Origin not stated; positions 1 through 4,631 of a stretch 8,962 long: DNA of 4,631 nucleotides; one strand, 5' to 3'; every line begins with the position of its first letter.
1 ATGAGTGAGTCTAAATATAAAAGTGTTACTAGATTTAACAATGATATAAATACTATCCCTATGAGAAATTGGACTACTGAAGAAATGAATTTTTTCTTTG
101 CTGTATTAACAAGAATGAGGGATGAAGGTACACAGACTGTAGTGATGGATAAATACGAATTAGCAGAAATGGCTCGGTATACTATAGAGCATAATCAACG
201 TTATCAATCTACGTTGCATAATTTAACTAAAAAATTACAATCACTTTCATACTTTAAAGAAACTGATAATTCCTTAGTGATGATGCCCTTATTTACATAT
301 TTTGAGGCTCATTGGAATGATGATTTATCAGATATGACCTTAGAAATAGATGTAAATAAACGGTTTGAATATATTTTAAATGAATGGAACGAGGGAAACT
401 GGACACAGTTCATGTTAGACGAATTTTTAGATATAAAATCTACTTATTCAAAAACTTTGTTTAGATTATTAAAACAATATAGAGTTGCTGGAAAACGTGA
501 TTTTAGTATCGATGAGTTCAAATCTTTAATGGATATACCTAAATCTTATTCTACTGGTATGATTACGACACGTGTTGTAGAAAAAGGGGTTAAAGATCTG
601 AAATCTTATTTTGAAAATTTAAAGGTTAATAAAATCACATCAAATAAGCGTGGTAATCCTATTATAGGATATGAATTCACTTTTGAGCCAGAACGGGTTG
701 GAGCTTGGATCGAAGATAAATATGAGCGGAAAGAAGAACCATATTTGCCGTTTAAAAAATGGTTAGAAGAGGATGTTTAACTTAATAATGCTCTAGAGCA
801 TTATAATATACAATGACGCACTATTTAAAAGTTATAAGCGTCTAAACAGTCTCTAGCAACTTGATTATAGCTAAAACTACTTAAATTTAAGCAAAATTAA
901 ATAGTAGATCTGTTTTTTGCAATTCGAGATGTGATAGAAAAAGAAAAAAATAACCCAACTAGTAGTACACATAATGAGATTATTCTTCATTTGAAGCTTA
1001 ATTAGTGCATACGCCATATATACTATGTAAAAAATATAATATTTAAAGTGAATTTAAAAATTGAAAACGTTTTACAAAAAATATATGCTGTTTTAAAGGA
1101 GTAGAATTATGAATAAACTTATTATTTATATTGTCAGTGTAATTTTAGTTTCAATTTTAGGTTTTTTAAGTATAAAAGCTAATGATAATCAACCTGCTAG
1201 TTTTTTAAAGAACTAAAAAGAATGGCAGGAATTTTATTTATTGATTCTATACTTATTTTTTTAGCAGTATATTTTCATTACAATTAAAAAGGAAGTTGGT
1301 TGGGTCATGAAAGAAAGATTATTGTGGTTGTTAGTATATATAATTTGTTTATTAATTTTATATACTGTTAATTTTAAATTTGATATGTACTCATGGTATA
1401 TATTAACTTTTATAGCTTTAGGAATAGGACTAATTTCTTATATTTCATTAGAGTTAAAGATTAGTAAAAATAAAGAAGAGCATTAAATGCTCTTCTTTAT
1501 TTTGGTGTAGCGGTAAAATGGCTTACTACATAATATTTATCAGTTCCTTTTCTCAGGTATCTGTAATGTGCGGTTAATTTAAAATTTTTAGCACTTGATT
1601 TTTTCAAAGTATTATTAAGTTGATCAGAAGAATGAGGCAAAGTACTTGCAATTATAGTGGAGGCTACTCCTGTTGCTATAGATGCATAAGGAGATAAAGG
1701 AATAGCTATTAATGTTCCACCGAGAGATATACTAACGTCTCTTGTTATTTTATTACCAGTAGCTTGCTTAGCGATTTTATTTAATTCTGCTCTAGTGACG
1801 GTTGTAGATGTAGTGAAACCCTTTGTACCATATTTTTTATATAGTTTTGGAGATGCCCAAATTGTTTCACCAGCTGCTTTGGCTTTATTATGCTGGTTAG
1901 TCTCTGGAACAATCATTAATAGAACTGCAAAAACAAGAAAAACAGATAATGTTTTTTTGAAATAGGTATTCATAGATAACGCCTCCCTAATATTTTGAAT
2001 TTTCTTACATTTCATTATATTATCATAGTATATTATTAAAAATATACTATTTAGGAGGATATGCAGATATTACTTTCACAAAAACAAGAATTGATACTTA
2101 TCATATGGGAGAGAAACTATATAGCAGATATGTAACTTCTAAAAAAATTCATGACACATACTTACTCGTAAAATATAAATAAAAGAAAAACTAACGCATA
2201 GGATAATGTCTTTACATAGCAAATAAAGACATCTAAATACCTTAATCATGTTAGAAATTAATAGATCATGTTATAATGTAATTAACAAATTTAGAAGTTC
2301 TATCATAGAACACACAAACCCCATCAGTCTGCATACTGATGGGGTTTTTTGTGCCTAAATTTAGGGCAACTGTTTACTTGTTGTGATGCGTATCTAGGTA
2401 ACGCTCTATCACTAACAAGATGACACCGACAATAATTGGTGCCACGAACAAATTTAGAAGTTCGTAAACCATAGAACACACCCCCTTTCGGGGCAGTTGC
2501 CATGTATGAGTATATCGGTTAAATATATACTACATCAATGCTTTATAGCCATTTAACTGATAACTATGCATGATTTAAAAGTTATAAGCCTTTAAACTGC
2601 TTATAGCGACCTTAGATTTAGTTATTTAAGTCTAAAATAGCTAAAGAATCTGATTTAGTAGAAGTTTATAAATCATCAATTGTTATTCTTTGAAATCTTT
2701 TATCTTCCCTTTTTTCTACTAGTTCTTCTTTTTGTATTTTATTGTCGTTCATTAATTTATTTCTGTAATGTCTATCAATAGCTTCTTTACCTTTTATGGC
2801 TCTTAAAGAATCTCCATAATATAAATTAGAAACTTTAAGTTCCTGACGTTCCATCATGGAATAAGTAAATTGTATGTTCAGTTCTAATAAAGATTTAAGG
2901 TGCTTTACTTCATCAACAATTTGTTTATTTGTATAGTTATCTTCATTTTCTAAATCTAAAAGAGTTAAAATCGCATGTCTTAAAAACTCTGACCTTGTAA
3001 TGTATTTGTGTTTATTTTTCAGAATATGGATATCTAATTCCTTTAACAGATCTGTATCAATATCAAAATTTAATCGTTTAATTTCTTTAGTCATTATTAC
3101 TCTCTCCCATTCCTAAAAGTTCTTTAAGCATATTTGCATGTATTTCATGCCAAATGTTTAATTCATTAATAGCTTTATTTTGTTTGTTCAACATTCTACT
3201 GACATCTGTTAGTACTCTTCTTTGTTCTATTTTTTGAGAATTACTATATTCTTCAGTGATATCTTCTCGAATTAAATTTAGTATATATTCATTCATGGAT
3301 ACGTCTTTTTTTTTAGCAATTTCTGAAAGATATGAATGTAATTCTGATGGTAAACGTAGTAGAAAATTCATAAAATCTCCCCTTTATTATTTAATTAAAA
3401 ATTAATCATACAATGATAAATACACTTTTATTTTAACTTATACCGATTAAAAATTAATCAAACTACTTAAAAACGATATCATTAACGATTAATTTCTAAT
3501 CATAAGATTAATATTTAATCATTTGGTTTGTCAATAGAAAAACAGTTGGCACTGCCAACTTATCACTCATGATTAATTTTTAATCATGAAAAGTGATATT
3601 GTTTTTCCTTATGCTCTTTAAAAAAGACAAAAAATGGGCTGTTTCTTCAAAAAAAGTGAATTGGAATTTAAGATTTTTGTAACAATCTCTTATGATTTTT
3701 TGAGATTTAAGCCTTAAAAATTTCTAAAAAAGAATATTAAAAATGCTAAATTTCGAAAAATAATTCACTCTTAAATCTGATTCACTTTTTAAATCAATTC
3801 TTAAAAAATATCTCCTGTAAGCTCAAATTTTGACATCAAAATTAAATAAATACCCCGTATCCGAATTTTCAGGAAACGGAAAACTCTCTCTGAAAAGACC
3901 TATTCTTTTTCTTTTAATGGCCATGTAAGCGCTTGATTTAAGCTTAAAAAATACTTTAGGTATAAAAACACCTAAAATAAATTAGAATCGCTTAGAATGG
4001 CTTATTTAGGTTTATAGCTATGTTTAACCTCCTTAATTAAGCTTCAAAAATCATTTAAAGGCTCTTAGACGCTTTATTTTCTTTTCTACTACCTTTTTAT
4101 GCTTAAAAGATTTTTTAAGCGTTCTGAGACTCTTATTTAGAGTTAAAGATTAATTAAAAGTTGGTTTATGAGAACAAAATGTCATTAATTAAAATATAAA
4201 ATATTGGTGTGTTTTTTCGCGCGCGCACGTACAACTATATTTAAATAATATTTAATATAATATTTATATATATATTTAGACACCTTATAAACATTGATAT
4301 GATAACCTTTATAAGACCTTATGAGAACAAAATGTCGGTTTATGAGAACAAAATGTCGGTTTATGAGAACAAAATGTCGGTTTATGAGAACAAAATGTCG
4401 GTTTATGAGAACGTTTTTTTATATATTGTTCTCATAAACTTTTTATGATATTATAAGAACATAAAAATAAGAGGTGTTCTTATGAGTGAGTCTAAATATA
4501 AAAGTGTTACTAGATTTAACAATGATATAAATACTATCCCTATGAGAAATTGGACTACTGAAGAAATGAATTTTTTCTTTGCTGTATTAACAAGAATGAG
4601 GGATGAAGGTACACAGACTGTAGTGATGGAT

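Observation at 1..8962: Head-to-tail dimer whose two monomers differ only at two positions, both C/T at the cytosine of a GATC site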

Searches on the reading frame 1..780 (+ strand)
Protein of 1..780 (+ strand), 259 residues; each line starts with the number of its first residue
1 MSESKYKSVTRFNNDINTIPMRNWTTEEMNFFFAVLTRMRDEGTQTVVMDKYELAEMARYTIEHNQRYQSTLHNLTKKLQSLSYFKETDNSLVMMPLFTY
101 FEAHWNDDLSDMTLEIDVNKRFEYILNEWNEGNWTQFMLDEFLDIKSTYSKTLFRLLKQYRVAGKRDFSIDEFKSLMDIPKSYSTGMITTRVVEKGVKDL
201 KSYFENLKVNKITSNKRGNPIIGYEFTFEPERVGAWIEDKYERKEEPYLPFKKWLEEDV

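Call 4: search_protein_families(library=pfam, proteins=[window:1-780:+], max_evalue=0.01)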
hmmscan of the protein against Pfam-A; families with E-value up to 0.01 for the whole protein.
window:1-780:+ (259 aa): 2 families
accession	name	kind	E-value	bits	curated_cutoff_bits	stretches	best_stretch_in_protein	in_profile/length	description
PF01051.27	Rep3_N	-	2e-20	74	22.4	1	13-158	5-141/141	Initiator Replication protein, WH1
PF21205.3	Rep3_C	-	1.9e-09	38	21.1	1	169-228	1-59/59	Initiator Rep protein, WH2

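Call 7: find_encoding_contigs(protein=window:1-780:+, flank=10000, max_places=10)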
Protein window:1-780:+ (259 aa): 1 contig read that carries it; 1 place shown.
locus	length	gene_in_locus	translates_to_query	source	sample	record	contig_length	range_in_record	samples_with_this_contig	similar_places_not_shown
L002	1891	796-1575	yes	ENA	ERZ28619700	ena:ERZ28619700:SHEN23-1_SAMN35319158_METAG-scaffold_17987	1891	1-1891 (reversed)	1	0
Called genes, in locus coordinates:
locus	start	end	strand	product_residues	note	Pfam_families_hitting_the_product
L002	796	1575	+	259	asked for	PF01051:Rep3_N, PF21205:Rep3_C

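Call 8: find_related_loci(query=window:1-777:+, collection=genome_contigs, flank=10000)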
Query window:1-777:+ (259 aa) in genome_contigs; peptide patterns used: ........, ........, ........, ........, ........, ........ (x = any residue, [..] = any of these).
52 stretches matched a pattern; 6 encode a relative of the query (tblastn E <= 1e-3); 6 distinct loci.
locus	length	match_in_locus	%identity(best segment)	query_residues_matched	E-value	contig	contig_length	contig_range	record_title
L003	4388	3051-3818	73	1-256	2e-133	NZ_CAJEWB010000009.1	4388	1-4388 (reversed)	Phocicoccus pinnipedialis strain CIP 107946, whole genome shotgun sequence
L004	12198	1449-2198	63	1-250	7e-111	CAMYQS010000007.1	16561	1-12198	MAG TPA_asm: uncultured Atopostipes sp. isolate SRR19390410_bin.5_metawrap_v1.3_MAG genome assembly, contig: NODE.252_le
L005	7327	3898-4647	56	7-248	2e-97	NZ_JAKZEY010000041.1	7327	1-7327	Anaerococcus sp. AGMB09787 9787_41, whole genome shotgun sequence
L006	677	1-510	70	87-256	3e-89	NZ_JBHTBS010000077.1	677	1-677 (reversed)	Haloferula chungangensis strain CCUG 61920 GCM70025284_9, whole genome shotgun sequence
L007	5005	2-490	56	81-243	8e-63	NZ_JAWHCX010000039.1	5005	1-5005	MAG: Gemella haemolysans isolate N4_101_017G1_dasN4_101_017G1_maxbin2.maxbin.007 N4_101_017G1_scaffold_536, whole genome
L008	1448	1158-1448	72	1-97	6e-48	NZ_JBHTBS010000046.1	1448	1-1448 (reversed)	Haloferula chungangensis strain CCUG 61920 GCM70025284_46, whole genome shotgun sequence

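Call 36: search_dna_similar(query=window:1-777:+, collection=plasmids, mode=protein, max_rows=25)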
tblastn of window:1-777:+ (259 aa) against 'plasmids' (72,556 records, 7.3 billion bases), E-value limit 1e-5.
Records with a match: 2195; places in all: 2468; records where one place covers at least 80% of the query: 1888.
Best place of each record, by identity: 60-80% 1; <60% 2194.
By first word of the organism name: Enterococcus 889; Staphylococcus 615; Lactiplantibacillus 129; Helicobacter 103; Lactococcus 49; Campylobacter 49; Ligilactobacillus 35; Bifidobacterium 31; Latilactobacillus 30; Levilactobacillus 30; and 40 more.
By predicted mobility (MOB-suite, as given by PLSDB): mobilizable 1281; non-mobilizable 899; conjugative 15.
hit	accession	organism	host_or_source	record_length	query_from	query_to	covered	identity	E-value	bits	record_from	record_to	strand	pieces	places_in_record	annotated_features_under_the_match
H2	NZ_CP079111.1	Nosocomiicoccus ampullae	cell culture,from type material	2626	7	258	97%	61.0%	1e-107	336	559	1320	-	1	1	replication initiation protein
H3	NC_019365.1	Streptococcus infantis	oral cavity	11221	9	247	92%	50.0%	2e-68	236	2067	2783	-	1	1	replication initiation protein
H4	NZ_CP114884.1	Streptococcus alactolyticus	pig,pure culture,colonic digesta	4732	9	250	93%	49.2%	4e-74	251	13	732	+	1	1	replication initiation protein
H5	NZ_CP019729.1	Jeotgalibaca dankookensis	seujeot,mono bacterial isolate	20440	5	248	94%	47.5%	2e-71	244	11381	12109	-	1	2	replication initiation protein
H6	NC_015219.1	Streptococcus gallolyticus subsp. gallolyticus ATCC BAA-2069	-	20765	9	252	94%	47.5%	1e-69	239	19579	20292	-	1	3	replication initiation protein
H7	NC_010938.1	Tetragenococcus halophilus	-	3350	9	258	97%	45.4%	2e-75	254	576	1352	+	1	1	replication initiation protein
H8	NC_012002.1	Macrococcoides caseolyticum JCSC5402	-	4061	11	258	96%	45.2%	5e-72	245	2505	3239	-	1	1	replication initiation protein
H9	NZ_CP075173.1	Streptococcus equinus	sheep,cell culture,feces samples from ...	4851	9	250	93%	45.9%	1e-65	227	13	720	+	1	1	replication initiation protein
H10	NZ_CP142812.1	Enterococcus faecalis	Pig,single cell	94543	9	250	93%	45.9%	3e-65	226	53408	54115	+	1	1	replication initiation protein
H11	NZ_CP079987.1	Macrococcoides bohemicum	pig,pure culture,nasal swab sample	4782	9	258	97%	44.0%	2e-66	230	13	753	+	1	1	replication initiation protein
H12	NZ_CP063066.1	Aerococcus urinaeequi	pig,mixed culture,nasopharynx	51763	9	255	95%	44.0%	3e-54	237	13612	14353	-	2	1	replication initiation protein | hypothetical protein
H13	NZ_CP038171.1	Enterococcus faecium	swine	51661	9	255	95%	43.1%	6e-68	234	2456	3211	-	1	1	replication initiation protein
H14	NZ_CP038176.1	Enterococcus faecium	chicken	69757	9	255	95%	43.1%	6e-68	234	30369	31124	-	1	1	replication initiation protein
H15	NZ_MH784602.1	Enterococcus faecium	pig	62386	9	255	95%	43.1%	7e-68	234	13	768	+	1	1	replication initiation protein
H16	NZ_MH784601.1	Enterococcus faecium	pig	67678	9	255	95%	43.1%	7e-68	234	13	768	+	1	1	replication initiation protein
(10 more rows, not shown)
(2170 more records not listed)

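Call 39: search_protein_families(library=ncbifam, proteins=[window:1-780:+], max_evalue=0.01)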
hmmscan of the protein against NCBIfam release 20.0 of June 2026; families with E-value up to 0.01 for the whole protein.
window:1-780:+ (259 aa): 1 family
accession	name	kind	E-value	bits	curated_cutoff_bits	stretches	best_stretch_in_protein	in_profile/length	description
NF038290.1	repM_Acin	exception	1.4e-08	34.4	250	1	131-239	125-234/304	replication initiation protein RepM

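Call 48: list_cluster_members(proteins=[window:1-777:+, window:1497-2012:-, window:2666-3091:-, window:3087-3368:-])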
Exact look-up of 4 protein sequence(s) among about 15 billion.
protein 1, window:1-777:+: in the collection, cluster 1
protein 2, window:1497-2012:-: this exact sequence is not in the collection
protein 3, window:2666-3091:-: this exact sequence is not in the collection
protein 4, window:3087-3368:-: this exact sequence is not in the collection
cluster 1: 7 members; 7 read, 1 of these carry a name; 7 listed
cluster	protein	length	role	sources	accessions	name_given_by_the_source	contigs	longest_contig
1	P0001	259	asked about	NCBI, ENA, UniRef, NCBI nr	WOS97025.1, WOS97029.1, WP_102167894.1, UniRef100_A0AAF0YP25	replication initiation protein [Nosocomiicoccus massiliensis] | Replication initiation protein n=1 Tax=Nosocomiicoccus massiliensis TaxID=1232430 ...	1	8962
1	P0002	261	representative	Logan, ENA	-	-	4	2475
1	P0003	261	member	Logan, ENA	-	-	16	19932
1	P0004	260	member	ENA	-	-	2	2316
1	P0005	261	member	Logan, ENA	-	-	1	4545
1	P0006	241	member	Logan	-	-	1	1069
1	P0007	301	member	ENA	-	-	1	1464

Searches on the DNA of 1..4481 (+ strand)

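Call 3: search_dna_similar(query=window:1-4481:+, collection=plasmids, mode=near, max_rows=40)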
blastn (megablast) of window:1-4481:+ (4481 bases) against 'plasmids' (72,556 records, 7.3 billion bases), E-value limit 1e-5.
Records with a match: 1; places in all: 1; records where one place covers at least 80% of the query: 0.
Best place of each record, by identity: 80-90% 1.
By first word of the organism name: Nosocomiicoccus 1.
By predicted mobility (MOB-suite, as given by PLSDB): non-mobilizable 1.
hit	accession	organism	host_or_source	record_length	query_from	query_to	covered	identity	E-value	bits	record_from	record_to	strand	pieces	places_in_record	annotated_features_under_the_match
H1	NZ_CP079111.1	Nosocomiicoccus ampullae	cell culture,from type material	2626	2267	4405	28%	82.9%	0e+0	1098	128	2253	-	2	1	replication initiation protein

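Call 35: search_dna_similar(query=L026:1-8000:+, collection=plasmids, mode=near, max_rows=10)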
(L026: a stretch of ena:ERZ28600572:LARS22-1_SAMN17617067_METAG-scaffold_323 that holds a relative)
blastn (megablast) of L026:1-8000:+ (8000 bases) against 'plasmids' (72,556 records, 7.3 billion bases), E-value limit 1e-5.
No match.
